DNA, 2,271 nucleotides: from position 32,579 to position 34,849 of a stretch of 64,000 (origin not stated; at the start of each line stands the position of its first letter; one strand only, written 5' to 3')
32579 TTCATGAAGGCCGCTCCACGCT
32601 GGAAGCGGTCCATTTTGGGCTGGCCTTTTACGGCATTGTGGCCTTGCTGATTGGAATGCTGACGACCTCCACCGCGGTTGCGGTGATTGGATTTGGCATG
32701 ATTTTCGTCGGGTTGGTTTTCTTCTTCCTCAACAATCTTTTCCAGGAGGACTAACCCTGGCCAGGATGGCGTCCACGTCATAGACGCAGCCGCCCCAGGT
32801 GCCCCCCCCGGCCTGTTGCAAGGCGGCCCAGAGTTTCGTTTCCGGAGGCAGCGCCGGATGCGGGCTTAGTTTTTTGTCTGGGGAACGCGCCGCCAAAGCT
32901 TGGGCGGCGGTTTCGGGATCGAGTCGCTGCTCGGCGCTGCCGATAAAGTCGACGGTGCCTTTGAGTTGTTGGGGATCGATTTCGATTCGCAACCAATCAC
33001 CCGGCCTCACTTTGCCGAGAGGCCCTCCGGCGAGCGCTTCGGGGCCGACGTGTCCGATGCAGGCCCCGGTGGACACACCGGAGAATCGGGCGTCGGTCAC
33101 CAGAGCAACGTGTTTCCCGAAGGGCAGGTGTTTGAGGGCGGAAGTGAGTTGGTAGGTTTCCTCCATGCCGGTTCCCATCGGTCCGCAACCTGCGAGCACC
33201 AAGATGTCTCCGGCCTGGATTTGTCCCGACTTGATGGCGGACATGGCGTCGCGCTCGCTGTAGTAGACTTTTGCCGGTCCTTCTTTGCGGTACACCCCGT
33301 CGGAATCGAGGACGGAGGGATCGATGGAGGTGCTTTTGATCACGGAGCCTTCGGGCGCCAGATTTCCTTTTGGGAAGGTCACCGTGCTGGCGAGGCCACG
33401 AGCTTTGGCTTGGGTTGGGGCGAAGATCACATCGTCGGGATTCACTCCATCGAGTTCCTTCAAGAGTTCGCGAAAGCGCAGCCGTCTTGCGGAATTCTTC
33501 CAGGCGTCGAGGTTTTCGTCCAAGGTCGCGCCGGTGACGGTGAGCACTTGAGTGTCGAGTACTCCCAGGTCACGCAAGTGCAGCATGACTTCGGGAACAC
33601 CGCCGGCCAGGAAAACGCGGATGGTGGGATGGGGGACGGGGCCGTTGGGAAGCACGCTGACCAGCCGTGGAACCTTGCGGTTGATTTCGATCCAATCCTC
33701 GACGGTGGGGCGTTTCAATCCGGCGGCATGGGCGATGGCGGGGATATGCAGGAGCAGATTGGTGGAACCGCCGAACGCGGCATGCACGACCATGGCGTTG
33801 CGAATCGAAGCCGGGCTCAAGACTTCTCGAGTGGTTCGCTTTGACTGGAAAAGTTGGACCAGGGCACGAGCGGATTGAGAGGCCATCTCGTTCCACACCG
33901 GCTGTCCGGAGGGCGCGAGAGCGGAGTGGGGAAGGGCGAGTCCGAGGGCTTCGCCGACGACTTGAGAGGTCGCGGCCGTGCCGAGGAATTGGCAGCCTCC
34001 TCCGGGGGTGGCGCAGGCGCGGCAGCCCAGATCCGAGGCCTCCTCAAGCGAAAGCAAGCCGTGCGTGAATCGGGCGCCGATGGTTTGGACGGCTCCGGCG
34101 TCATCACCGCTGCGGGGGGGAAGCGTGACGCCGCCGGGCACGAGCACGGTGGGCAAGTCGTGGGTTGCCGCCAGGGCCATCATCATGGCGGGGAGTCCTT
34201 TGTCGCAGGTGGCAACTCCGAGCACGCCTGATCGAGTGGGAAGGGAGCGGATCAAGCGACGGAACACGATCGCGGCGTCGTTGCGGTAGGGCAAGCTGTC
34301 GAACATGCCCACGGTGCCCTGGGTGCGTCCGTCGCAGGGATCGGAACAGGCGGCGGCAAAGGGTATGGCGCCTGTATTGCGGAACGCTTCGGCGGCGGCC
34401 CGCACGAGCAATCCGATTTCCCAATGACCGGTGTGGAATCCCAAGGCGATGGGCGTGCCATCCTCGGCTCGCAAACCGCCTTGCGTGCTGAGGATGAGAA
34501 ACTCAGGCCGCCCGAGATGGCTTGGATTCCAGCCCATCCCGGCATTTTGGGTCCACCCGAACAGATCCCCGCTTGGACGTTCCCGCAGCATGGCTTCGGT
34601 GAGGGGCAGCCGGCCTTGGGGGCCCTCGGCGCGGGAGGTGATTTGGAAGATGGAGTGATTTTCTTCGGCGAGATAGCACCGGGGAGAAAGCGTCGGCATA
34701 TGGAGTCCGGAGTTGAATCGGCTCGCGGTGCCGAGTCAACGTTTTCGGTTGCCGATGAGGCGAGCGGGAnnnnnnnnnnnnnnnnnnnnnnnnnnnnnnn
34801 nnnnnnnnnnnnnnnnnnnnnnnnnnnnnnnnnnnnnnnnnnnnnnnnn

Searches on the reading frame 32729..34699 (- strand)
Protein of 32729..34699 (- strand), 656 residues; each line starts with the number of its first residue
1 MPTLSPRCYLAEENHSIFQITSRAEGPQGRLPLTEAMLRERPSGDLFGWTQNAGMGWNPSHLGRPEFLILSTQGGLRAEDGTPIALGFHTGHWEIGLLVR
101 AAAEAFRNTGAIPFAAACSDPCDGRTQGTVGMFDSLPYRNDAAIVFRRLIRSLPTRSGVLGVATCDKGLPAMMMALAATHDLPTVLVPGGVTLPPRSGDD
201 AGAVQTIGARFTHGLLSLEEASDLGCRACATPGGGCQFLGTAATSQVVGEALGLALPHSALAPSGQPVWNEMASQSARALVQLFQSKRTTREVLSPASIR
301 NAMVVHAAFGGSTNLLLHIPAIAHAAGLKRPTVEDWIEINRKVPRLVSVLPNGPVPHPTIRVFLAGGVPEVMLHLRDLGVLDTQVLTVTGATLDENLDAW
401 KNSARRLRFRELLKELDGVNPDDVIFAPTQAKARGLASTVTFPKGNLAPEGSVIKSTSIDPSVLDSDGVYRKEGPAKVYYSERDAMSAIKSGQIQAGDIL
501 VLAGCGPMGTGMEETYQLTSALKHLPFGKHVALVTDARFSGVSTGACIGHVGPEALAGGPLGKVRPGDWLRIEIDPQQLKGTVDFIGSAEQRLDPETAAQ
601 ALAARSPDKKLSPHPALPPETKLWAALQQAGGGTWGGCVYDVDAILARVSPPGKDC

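Call 78: search_protein_families(library=pfam, proteins=[window:32729-34699:-], max_evalue=0.00001)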
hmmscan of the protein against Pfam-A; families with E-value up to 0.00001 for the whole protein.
window:32729-34699:- (656 aa): 2 families
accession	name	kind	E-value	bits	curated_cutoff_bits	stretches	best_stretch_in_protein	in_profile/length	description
PF00920.27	ILVD_EDD_N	-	2.3e-65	221.3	27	1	88-396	13-316/316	Dihydroxy-acid/6-phosphogluconate dehydratase N-terminal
PF24877.1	ILV_EDD_C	-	2e-40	138.7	27.7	1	443-585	19-156/191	Dihydroxy-acid/6-phosphogluconate dehydratase C-terminal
